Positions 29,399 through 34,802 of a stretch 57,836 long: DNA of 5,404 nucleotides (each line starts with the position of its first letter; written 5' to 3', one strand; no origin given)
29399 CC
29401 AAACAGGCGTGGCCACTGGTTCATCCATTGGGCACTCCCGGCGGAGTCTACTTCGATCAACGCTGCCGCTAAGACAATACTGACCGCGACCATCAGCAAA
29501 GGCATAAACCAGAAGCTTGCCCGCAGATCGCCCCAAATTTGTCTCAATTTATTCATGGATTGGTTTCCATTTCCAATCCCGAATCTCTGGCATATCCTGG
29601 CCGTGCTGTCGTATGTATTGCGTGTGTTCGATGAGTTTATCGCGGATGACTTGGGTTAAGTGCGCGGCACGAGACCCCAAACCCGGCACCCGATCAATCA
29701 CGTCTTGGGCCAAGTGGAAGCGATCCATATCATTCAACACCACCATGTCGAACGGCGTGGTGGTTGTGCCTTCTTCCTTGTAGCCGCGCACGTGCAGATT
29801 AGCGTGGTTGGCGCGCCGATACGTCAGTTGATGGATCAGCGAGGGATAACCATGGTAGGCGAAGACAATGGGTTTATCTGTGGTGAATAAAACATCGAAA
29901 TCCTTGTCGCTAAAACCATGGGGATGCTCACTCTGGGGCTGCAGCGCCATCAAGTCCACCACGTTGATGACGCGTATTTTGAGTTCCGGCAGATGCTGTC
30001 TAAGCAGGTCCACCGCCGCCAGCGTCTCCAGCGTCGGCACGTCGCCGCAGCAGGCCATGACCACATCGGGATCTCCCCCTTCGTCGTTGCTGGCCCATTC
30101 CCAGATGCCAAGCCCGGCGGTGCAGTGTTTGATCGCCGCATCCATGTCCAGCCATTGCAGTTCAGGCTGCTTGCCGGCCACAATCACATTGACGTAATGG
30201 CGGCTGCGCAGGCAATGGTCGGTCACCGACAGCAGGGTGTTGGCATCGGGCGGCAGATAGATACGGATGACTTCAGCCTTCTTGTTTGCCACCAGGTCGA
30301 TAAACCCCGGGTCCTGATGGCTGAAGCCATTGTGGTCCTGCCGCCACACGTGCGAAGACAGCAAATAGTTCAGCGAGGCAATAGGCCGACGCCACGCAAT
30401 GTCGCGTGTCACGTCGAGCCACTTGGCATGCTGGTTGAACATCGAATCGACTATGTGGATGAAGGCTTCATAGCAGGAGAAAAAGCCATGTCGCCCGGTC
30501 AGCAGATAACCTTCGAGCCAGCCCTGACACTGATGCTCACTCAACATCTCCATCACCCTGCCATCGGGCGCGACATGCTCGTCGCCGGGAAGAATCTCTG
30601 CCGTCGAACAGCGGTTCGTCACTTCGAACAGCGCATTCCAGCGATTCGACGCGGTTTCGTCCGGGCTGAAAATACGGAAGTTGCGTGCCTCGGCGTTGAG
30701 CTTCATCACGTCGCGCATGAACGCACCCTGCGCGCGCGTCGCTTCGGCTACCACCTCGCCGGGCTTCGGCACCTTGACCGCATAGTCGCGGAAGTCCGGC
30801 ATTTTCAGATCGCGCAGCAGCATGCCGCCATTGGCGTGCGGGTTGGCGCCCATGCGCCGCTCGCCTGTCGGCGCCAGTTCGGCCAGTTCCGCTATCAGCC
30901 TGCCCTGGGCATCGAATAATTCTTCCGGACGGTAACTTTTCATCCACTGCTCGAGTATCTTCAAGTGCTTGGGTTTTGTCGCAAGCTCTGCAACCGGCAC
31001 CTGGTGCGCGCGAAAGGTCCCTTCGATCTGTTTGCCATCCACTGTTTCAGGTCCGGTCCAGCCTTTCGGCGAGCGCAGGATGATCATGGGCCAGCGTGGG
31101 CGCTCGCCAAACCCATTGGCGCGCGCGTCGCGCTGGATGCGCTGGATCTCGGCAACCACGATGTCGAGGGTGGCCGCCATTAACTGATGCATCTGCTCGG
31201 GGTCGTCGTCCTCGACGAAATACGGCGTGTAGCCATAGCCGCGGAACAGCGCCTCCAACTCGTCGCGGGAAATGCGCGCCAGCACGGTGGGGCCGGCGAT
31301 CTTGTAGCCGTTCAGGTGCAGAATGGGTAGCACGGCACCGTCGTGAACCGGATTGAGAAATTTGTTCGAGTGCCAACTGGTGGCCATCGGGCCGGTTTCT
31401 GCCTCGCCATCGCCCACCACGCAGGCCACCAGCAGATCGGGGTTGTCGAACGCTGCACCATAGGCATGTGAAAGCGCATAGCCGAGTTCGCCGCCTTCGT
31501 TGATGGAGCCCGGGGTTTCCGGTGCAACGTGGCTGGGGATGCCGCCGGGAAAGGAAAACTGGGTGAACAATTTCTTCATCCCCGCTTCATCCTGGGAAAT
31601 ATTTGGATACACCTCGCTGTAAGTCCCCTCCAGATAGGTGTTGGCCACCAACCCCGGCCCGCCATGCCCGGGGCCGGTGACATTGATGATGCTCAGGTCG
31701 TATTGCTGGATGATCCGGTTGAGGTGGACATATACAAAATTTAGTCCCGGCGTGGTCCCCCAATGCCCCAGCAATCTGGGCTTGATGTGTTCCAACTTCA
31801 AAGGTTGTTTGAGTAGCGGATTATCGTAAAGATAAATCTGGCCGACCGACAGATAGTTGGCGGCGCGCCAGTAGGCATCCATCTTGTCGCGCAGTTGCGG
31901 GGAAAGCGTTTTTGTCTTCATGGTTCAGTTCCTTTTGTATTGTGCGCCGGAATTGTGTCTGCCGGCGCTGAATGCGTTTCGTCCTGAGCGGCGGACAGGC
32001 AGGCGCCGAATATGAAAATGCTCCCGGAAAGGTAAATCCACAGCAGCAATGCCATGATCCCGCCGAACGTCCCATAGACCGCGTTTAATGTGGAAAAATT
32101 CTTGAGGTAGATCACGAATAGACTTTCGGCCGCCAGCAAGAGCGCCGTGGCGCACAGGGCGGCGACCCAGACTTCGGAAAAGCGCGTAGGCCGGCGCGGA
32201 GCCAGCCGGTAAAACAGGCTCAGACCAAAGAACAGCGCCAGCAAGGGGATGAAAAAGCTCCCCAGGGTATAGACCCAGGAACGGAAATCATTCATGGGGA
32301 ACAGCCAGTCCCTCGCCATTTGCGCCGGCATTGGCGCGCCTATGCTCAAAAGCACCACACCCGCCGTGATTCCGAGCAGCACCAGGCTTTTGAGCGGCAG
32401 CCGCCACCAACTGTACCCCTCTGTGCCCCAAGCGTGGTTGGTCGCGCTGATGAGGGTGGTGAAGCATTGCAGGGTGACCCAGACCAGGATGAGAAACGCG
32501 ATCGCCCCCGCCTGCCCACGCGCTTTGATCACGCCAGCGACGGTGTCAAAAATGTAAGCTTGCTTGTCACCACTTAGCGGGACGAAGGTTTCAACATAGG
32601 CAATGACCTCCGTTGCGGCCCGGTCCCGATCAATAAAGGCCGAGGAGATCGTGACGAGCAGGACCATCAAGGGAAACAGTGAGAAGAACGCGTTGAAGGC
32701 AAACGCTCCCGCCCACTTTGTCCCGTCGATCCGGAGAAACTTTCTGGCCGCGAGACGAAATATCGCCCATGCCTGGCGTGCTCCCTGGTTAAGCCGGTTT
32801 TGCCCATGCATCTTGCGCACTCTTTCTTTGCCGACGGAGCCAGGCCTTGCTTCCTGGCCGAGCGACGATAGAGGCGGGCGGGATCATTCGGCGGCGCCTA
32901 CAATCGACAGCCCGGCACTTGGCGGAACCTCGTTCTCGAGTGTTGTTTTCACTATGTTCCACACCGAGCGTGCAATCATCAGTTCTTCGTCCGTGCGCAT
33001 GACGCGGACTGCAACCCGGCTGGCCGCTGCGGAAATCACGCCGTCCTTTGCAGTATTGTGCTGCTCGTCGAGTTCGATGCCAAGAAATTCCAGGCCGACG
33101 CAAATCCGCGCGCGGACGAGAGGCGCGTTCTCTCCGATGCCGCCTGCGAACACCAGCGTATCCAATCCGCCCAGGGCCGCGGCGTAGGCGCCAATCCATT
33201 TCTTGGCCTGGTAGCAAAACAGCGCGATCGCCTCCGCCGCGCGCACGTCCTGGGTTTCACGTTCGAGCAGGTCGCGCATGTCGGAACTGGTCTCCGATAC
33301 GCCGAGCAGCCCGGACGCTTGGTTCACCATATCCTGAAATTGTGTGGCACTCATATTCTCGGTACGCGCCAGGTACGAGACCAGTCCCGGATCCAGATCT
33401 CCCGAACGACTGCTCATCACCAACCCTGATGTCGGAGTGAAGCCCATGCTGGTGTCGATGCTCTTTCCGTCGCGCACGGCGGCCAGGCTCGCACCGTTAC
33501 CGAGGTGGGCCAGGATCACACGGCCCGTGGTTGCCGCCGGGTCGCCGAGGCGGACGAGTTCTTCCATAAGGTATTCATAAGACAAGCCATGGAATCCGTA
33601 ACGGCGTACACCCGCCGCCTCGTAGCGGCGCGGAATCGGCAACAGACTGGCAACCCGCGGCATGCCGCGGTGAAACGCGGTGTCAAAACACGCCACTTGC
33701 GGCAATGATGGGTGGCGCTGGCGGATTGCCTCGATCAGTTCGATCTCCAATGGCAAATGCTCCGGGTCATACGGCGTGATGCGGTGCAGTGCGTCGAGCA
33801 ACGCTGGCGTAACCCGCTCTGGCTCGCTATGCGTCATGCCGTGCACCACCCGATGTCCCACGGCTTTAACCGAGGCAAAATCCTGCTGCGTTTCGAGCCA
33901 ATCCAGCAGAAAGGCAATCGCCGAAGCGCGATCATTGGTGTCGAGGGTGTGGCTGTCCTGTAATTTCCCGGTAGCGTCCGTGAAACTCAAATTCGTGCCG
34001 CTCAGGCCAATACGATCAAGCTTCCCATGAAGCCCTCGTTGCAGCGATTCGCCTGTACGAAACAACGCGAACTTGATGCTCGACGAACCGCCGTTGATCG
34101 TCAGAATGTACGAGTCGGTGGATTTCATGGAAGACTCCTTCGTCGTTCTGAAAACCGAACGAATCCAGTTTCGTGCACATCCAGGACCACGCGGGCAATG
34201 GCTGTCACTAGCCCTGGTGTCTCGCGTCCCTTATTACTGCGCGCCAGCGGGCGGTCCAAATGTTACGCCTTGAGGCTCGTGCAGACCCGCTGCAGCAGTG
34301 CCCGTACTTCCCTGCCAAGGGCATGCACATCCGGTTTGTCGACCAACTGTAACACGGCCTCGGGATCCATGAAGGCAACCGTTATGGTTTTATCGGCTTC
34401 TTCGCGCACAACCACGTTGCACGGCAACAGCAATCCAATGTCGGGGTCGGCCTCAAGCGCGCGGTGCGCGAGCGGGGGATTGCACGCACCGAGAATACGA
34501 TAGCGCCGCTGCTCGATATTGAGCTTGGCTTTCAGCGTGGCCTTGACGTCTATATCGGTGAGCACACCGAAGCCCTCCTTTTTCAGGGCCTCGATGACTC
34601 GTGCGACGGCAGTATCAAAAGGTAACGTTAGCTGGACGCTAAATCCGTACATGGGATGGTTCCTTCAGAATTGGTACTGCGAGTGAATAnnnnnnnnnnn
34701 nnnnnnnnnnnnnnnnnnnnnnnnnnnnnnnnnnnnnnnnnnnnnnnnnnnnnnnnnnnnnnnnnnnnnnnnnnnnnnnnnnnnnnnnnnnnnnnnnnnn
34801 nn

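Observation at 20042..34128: Hypothesis: the left 34 kb is one 'low-energy survival' system (substrate-level ATP + polyP + ion pumps + ribosome silencing)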

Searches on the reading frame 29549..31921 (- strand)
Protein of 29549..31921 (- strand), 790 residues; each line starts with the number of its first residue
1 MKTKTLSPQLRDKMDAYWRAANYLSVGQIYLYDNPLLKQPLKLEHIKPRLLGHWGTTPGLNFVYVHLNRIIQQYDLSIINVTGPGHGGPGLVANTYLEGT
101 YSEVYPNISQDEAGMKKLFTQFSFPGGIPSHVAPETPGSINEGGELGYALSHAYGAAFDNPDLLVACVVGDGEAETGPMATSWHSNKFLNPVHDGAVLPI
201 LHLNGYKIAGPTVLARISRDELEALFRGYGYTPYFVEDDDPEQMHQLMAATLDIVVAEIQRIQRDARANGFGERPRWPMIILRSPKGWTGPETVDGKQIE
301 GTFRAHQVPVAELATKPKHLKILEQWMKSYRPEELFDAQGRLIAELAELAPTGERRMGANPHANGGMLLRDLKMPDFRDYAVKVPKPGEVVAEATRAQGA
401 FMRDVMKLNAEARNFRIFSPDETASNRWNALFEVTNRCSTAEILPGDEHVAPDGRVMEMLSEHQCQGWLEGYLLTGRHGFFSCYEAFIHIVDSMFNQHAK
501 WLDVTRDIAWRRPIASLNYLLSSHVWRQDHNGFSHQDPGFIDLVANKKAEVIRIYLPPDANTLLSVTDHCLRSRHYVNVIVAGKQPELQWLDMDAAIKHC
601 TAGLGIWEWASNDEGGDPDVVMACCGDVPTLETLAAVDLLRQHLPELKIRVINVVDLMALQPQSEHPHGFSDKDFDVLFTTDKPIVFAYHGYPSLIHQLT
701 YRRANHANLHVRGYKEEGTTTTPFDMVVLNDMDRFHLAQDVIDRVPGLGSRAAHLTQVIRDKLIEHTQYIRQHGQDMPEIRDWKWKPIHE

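Call 5: search_protein_families(library=pfam, proteins=[window:29549-31921:-])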
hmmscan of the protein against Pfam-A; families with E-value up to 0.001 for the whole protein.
window:29549-31921:- (790 aa): 3 families
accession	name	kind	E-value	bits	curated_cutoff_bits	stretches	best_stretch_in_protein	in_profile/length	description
PF09364.15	XFP_N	-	1.1e-182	607.2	23.7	1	9-367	5-363/364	XFP N-terminal domain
PF09363.15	XFP_C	-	3.8e-102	340.4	23.4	1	584-785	1-202/202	XFP C-terminal domain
PF03894.20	XFP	-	3.3e-87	291.2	22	1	398-573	3-177/177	D-xylulose 5-phosphate/D-fructose 6-phosphate phosphoketolase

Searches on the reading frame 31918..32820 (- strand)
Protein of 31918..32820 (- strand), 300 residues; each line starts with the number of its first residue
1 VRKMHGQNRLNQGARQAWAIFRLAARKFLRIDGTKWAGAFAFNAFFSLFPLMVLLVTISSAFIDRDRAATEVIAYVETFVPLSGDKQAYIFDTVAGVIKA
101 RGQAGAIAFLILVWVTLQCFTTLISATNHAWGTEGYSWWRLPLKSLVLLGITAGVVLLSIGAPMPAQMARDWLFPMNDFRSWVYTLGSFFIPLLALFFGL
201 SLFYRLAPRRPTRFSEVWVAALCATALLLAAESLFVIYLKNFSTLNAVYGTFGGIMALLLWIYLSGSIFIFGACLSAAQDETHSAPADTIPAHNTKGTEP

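Call 5: search_protein_families(library=pfam, proteins=[window:31918-32820:-])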
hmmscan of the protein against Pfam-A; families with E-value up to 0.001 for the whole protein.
window:31918-32820:- (300 aa): 1 family
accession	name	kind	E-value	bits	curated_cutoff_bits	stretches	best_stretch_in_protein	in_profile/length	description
PF03631.20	Virul_fac_BrkB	-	5.6e-46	157.7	33.7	1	32-281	4-257/259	Virulence factor BrkB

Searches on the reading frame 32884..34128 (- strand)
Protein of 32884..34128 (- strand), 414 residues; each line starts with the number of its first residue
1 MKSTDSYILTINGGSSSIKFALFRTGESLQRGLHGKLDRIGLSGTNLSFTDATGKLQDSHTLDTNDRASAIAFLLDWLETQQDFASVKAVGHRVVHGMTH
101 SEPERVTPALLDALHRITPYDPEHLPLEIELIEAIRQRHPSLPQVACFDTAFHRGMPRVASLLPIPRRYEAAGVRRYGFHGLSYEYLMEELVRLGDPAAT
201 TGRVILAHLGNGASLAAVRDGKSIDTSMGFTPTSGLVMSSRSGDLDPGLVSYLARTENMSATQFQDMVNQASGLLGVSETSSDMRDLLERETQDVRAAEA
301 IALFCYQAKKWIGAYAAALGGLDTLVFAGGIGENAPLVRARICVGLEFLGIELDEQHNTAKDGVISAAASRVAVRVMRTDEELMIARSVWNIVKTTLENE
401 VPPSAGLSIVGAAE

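Call 5: search_protein_families(library=pfam, proteins=[window:32884-34128:-])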
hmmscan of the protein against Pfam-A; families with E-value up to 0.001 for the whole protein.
window:32884-34128:- (414 aa): 1 family
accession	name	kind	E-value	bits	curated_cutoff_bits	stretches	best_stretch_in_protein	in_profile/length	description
PF00871.23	Acetate_kinase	-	1.1e-115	386.8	22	1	8-387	2-392/392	Acetokinase family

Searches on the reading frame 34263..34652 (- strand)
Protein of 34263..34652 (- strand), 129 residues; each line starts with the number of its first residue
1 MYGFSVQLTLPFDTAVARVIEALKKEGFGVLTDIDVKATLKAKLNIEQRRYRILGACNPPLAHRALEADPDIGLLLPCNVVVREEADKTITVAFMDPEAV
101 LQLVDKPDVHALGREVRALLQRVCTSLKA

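Call 5: search_protein_families(library=pfam, proteins=[window:34263-34652:-])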
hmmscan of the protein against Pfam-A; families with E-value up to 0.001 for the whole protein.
window:34263-34652:- (129 aa): 1 family
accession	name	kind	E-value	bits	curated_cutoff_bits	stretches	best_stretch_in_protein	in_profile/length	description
PF03625.19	DUF302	-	2.5e-27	95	23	1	34-97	1-63/63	Domain of unknown function DUF302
